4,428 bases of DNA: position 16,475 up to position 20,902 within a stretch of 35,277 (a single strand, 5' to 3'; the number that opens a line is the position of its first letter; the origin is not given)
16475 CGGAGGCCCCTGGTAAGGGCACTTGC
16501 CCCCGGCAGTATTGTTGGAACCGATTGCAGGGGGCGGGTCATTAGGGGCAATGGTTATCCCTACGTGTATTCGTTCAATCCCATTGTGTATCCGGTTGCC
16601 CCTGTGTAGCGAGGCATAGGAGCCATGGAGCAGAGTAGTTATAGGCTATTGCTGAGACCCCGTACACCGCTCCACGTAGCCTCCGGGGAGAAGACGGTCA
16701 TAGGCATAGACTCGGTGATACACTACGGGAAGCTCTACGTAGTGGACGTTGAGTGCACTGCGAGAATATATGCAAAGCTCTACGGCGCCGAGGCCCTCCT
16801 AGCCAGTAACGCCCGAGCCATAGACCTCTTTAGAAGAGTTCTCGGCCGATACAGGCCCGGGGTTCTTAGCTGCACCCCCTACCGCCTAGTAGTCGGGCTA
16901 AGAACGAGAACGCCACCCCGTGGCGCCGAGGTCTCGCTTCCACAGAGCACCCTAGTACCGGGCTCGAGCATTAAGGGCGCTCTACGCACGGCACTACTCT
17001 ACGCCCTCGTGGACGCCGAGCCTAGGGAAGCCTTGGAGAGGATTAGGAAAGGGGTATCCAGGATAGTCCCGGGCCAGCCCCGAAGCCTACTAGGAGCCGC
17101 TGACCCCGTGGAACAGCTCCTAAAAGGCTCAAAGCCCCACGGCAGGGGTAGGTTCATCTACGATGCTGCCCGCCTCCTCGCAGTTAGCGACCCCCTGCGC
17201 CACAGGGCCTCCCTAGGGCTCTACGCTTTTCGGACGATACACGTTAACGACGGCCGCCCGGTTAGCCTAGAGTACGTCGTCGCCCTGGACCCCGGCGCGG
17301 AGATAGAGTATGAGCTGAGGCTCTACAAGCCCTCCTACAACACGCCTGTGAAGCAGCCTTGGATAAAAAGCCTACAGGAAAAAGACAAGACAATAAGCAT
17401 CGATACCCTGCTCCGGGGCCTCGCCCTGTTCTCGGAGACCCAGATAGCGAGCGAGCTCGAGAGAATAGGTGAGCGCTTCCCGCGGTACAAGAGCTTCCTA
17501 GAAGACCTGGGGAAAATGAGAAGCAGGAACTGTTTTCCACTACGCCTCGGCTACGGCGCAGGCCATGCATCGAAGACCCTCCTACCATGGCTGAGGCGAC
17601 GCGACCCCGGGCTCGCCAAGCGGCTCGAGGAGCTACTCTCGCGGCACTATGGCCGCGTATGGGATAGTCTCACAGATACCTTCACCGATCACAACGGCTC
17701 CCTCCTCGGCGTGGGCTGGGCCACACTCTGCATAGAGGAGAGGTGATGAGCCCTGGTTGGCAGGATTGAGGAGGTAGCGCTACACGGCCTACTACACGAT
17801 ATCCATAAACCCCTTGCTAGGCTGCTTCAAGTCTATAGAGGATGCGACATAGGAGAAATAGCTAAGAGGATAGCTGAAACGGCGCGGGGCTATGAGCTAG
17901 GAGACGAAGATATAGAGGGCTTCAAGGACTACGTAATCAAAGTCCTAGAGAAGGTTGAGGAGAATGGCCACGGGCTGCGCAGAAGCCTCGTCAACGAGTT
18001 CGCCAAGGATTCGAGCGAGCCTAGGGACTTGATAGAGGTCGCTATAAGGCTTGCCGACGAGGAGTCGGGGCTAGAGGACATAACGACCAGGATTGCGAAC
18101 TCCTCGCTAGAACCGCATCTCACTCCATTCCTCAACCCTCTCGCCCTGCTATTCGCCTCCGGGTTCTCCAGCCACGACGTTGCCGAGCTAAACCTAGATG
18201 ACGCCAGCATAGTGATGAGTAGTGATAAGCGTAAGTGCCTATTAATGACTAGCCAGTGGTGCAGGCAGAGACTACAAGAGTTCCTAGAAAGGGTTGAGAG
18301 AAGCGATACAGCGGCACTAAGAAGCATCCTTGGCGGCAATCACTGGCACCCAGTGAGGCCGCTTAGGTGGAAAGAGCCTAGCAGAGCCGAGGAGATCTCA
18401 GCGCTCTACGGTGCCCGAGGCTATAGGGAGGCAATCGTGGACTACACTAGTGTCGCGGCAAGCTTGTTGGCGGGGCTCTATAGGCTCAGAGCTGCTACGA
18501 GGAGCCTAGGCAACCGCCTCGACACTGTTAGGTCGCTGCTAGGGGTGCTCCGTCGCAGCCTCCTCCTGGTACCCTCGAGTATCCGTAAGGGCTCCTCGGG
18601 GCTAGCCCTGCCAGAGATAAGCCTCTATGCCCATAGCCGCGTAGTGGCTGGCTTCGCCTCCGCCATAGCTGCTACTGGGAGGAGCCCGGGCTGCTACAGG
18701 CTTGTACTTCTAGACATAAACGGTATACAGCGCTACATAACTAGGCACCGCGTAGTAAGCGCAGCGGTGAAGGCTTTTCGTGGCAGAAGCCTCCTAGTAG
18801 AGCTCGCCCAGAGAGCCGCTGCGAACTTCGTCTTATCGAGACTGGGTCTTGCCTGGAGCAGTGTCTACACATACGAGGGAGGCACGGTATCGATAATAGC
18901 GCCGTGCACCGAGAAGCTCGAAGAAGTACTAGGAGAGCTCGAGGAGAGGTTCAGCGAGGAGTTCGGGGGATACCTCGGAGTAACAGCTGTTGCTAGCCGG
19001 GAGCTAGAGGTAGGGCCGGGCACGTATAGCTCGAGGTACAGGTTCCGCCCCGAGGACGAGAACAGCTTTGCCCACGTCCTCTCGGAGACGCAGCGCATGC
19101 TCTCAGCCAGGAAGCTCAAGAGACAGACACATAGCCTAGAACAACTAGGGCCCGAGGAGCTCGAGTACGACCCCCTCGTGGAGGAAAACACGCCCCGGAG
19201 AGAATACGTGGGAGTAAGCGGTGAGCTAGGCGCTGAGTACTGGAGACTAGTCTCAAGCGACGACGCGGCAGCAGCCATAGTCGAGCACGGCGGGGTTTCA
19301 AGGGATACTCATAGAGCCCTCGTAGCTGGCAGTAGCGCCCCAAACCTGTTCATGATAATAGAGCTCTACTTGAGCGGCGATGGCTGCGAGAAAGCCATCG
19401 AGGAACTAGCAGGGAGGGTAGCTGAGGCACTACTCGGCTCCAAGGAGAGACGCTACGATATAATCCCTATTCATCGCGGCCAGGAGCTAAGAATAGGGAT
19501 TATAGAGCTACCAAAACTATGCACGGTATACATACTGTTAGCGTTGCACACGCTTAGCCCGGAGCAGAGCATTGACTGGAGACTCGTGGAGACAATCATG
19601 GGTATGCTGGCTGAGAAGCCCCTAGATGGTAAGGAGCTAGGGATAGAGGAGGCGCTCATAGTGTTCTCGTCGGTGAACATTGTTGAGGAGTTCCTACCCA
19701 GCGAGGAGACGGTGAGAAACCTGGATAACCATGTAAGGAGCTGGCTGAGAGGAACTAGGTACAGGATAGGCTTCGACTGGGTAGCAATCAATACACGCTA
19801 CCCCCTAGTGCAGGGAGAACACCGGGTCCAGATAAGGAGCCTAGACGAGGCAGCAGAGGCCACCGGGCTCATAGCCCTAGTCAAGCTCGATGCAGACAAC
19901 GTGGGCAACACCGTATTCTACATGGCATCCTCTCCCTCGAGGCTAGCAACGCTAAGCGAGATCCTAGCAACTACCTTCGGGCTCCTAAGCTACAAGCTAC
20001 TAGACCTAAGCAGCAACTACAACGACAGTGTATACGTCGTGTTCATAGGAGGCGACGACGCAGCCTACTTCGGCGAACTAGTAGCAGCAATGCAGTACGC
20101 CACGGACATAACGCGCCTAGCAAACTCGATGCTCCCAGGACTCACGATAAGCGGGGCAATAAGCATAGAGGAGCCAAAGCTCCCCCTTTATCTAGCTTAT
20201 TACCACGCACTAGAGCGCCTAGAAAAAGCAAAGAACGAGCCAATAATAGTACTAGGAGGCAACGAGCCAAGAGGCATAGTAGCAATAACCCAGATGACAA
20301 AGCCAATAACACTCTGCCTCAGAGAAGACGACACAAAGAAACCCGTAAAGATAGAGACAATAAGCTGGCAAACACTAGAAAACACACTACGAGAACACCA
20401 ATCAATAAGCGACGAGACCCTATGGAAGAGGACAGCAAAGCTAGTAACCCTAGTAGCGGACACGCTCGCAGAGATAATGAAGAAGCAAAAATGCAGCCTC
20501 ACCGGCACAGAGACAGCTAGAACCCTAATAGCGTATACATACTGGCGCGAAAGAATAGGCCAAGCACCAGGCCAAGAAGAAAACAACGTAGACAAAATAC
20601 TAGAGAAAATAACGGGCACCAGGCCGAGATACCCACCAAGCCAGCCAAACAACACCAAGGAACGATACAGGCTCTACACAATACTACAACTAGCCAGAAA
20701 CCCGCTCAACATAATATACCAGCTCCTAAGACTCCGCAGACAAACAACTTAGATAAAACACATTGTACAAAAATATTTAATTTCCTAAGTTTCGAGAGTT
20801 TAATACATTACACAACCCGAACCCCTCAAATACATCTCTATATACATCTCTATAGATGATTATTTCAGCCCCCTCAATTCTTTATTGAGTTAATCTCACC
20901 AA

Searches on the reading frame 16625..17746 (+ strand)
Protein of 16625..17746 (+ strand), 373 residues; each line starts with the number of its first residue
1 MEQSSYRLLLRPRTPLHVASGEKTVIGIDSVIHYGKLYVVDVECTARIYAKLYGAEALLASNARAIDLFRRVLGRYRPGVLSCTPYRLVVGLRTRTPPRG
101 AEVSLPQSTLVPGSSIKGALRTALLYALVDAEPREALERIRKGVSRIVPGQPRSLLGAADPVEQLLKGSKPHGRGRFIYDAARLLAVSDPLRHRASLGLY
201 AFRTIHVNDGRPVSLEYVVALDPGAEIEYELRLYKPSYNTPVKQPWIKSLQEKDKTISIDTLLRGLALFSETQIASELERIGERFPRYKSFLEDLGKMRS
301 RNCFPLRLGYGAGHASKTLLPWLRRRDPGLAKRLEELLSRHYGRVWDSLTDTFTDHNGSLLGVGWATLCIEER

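Call 8: search_protein_families(library=padloc, proteins=[window:16625-17746:+], max_evalue=0.001)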
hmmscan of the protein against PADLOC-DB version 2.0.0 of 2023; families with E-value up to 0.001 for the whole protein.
window:16625-17746:+ (373 aa): 9 families
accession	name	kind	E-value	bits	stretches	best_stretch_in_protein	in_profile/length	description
PDLC01275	Csm5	-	5.3e-20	70.4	1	13-342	6-291/321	"CAS-III-A,CAS-III-D; effector_G7"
PDLC01440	Csm5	-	5.8e-20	70.3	1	106-333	102-281/322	"CAS-III-A,CAS-III-D; effector_G7"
PDLC01020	Csm5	-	3.8e-13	47.8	1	110-327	111-319/364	CRISPR type III-A/MTUBE-associated RAMP protein Csm5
PDLC01571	Csm5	-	1.5e-11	42.1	1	107-130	115-138/339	"CAS-III-A,CAS-III-D; effector_G7"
PDLC01733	Csm5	-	1.9e-11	42.5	1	108-327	112-324/369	Csm5gr7_1_CAS-III-A-III-D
PDLC01021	Csm5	-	2.8e-08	31.9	1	109-138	115-144/373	Csm5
PDLC01613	Csm3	-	1.1e-07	31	1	13-281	5-165/177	"CAS-III-A,CAS-III-D; effector_G7"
PDLC01442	Csm3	-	0.00023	19.1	0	109-125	45-61/208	"CAS-III-A,CAS-III-D; effector_G7"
PDLC01016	Csm3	-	0.00094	17.6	0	14-135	7-57/189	Csm3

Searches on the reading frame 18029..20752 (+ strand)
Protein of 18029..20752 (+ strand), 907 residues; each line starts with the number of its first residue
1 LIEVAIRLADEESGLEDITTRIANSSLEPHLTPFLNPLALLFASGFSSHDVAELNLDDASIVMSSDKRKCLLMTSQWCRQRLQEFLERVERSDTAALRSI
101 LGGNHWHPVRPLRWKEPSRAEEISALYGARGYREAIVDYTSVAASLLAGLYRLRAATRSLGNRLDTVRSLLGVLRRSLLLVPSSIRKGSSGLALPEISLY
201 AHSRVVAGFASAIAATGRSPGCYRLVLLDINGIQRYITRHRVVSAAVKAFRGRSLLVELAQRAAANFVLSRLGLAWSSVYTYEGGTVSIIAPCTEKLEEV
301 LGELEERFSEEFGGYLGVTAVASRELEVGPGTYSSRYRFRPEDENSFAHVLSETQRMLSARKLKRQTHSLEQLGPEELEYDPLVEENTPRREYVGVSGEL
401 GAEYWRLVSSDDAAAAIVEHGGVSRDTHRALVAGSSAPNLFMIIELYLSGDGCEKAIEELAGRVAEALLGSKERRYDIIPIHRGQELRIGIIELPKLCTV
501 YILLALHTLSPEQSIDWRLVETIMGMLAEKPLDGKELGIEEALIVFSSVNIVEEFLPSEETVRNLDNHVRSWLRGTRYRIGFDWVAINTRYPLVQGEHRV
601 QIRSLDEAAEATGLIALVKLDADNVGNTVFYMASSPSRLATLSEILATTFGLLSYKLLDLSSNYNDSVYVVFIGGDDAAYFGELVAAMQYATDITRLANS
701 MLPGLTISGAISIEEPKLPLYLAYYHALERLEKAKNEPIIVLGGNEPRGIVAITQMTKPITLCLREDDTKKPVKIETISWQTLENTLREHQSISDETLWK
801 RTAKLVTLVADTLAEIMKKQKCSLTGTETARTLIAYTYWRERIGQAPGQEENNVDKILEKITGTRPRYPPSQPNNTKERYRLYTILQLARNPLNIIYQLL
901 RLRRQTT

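Call 8: search_protein_families(library=padloc, proteins=[window:18029-20752:+], max_evalue=0.001)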
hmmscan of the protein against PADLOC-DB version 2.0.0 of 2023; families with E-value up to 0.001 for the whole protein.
window:18029-20752:+ (907 aa): 8 families
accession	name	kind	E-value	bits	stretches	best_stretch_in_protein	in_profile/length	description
PDLC01293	Cas10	-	1.8e-46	157.2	2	162-367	141-330/577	CAS-III; effector_LS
PDLC00916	Cas10a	-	1.9e-45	153.9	2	160-373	166-383/650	"CRISPR-associated protein Cas10/Csm1, subtype III-A/MTUBE"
PDLC01444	Cas10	-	6.5e-38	128.9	1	174-748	96-506/605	CAS-III; effector_LS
PDLC01739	Cas10a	-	1.8e-15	54.5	1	223-366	236-372/731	-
PDLC00919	Cas10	-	8.2e-08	29.8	0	224-374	4-142/414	Cas10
PDLC01422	Cas10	-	3.5e-07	27.7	1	610-877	271-502/519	CAS-III; effector_LS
PDLC01529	Cas10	-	6.1e-07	27.1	0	602-736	185-324/370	CAS-III; effector_LS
PDLC01292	Cas10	-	9.4e-07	26.6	1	605-736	255-381/387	CAS-III; effector_LS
